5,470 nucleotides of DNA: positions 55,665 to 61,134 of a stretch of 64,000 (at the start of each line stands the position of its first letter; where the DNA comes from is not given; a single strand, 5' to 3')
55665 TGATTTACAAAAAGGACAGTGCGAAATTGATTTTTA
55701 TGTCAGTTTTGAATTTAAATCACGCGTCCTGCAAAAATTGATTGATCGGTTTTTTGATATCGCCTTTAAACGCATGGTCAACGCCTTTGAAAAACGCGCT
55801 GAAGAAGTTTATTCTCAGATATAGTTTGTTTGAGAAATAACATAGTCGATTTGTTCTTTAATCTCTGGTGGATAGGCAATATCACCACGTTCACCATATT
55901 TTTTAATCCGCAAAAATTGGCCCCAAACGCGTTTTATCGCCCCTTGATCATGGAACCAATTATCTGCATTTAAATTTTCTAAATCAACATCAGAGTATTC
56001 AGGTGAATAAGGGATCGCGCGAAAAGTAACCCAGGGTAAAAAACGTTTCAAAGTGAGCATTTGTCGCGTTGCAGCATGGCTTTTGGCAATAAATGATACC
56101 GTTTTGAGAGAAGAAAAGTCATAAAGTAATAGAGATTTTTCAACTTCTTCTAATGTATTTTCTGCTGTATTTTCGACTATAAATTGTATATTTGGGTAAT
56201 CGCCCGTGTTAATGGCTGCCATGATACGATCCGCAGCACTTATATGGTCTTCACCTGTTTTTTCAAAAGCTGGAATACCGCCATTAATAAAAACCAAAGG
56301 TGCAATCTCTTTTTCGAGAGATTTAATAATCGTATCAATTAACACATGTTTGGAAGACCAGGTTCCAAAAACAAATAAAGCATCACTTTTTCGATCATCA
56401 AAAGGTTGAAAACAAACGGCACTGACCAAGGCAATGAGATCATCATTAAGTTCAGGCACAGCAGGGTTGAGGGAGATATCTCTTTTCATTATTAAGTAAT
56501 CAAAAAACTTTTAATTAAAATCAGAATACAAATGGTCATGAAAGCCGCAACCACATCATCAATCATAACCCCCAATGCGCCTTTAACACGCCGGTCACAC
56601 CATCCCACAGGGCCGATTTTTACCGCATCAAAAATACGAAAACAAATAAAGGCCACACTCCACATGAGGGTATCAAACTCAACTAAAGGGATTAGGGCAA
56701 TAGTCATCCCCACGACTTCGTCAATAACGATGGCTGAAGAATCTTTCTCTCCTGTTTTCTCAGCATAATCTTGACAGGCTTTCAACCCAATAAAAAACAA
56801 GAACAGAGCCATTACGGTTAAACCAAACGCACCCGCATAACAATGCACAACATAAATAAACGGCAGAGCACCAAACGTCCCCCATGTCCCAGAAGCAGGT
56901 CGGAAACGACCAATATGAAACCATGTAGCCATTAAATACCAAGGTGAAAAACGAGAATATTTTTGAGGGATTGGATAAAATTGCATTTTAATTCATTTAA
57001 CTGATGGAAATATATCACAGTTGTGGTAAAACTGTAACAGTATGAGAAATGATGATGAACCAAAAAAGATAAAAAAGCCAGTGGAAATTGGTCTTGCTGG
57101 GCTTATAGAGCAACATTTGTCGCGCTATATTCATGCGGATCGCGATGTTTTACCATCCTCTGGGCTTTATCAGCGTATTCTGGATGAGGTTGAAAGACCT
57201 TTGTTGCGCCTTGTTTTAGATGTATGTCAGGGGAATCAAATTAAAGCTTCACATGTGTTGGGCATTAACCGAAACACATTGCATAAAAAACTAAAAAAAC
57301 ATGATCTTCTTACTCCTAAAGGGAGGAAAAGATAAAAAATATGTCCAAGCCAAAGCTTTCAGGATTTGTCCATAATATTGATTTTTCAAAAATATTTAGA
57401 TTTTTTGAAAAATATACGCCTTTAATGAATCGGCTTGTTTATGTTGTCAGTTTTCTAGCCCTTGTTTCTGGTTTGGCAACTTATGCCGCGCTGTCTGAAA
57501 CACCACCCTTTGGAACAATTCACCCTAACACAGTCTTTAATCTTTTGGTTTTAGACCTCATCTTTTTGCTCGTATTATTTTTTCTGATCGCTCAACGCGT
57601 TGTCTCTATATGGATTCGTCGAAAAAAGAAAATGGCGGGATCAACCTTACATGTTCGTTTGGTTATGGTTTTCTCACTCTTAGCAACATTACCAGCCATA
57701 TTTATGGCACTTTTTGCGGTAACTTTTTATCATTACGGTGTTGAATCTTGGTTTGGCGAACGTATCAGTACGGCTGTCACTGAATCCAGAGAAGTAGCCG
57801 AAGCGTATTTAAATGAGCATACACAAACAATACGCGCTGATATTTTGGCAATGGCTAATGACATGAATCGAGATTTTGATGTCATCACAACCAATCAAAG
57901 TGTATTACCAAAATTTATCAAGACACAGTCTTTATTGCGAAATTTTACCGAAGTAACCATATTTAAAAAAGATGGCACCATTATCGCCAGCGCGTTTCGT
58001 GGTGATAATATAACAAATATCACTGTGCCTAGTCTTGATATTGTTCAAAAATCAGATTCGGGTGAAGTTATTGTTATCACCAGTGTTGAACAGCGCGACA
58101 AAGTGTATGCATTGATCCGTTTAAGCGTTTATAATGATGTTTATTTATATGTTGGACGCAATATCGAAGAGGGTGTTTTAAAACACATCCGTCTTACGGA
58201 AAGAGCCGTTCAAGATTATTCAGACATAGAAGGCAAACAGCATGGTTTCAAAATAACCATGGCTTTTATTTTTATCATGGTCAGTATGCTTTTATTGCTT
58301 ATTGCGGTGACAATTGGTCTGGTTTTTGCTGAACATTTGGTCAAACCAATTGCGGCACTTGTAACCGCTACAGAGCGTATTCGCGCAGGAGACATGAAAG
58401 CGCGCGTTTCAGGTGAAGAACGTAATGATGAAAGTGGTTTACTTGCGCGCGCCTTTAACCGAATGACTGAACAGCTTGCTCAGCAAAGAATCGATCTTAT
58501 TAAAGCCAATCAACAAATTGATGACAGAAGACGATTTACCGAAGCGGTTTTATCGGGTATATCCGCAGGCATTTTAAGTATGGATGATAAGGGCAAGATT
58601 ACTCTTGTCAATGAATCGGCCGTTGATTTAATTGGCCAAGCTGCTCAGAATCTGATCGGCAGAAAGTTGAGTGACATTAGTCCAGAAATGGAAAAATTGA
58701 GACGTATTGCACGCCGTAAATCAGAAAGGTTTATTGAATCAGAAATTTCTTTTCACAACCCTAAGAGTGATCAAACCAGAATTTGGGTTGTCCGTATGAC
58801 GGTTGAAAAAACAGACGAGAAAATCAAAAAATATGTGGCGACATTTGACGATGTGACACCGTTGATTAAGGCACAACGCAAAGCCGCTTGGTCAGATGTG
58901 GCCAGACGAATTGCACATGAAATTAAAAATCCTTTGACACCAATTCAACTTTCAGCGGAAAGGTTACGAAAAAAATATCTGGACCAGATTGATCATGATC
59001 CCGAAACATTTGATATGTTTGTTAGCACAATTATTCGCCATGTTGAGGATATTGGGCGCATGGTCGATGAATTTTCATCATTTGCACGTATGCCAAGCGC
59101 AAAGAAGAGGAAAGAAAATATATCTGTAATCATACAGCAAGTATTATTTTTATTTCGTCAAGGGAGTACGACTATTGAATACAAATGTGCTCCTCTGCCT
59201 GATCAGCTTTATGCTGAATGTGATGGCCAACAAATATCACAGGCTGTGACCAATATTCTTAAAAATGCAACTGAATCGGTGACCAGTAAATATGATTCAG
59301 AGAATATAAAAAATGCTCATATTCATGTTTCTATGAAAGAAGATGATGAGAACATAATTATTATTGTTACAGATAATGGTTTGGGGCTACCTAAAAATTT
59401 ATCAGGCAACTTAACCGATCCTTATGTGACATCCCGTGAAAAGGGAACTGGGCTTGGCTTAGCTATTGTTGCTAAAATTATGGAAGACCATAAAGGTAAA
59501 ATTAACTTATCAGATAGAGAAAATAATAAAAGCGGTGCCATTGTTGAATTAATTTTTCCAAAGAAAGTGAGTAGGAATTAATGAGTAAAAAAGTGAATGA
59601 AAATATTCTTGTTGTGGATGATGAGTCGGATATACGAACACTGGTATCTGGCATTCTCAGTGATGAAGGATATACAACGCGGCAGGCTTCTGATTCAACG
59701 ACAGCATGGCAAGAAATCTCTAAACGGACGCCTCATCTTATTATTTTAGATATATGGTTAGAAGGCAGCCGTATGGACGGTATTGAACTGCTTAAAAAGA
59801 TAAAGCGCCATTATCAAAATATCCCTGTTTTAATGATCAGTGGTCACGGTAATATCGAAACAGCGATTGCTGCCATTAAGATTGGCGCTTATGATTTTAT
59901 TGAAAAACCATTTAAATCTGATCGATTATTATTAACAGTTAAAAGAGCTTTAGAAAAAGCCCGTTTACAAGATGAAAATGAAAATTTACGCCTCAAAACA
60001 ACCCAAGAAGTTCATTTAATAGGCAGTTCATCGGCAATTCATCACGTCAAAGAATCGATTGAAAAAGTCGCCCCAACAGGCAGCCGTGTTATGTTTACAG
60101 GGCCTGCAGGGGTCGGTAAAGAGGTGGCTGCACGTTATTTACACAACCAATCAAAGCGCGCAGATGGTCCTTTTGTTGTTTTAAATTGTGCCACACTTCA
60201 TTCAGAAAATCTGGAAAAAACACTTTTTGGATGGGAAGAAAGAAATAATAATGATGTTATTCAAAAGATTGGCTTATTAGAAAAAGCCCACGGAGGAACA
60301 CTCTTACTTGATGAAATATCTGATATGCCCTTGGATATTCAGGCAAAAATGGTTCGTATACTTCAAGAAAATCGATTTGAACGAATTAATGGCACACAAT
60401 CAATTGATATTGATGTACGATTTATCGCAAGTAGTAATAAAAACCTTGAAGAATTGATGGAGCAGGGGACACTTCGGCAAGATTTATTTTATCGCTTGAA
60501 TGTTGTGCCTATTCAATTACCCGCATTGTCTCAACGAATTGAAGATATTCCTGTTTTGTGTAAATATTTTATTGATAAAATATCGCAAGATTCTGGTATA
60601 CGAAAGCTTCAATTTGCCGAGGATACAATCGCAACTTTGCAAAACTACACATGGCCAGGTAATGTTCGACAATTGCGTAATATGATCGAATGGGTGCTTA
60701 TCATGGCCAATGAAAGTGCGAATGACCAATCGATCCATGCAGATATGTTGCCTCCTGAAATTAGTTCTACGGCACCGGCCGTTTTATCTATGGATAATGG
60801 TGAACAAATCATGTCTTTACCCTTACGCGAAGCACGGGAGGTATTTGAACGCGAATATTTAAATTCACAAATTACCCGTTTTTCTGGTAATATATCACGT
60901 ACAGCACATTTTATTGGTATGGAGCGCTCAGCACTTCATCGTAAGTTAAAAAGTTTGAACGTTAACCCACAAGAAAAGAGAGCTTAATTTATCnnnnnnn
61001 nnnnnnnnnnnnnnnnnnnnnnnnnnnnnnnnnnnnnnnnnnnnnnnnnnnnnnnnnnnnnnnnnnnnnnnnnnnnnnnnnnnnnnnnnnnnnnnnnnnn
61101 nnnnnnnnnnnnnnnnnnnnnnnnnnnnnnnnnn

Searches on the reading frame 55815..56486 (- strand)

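Call 34: search_protein_families(library=pfam, proteins=[window:55815-56486:-], max_evalue=0.01)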
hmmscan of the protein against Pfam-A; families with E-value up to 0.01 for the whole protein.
window:55815-56486:- (223 aa): 1 family
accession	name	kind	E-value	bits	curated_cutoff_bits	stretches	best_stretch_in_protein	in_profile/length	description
PF02698.23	DUF218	-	0.0014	19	27.6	1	36-163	2-110/133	DUF218 domain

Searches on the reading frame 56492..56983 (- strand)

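Call 34: search_protein_families(library=pfam, proteins=[window:56492-56983:-], max_evalue=0.01)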
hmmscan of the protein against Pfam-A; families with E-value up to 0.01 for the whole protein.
window:56492-56983:- (163 aa): 1 family
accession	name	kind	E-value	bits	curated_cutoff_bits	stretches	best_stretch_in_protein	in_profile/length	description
PF04608.18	PgpA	-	1.6e-36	125.8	28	1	18-157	2-140/141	Phosphatidylglycerophosphatase A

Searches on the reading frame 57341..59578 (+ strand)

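Call 39: search_protein_families(library=pfam, proteins=[window:57341-59578:+], max_evalue=1e-10)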
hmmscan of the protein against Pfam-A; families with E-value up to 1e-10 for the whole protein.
window:57341-59578:+ (746 aa): 4 families
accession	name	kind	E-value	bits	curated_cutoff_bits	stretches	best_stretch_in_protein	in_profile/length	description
PF19312.4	NtrY_N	-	2.5e-40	139.1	23.2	1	34-316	6-290/291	NtrY N-terminal region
PF02518.31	HATPase_c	-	3.2e-17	63.4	26.4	1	628-741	2-109/111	Histidine kinase-, DNA gyrase B-, and HSP90-like ATPase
PF00512.31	HisKA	-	1.3e-11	44.8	26.9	1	518-584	3-63/66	His Kinase A (phospho-acceptor) domain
PF00672.30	HAMP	-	8e-11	42.5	25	0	330-380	3-52/53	HAMP domain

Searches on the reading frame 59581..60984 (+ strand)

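Call 39: search_protein_families(library=pfam, proteins=[window:59581-60984:+], max_evalue=1e-10)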
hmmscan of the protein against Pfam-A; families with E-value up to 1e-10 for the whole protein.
window:59581-60984:+ (468 aa): 4 families
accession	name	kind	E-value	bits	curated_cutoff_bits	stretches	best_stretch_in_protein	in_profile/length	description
PF00158.32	Sigma54_activat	-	4e-52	176.7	20.2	1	146-312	1-168/168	Sigma-54 interaction domain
PF00072.30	Response_reg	-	1.5e-30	106.1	30.2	1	9-120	1-110/111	Response regulator receiver domain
PF14532.12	Sigma54_activ_2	-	2.1e-24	86.8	25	1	147-316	1-138/138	Sigma-54 interaction domain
PF25601.1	AAA_lid_14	-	4.5e-22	78.1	27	1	318-399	2-79/87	AAA+ ATPase lid domain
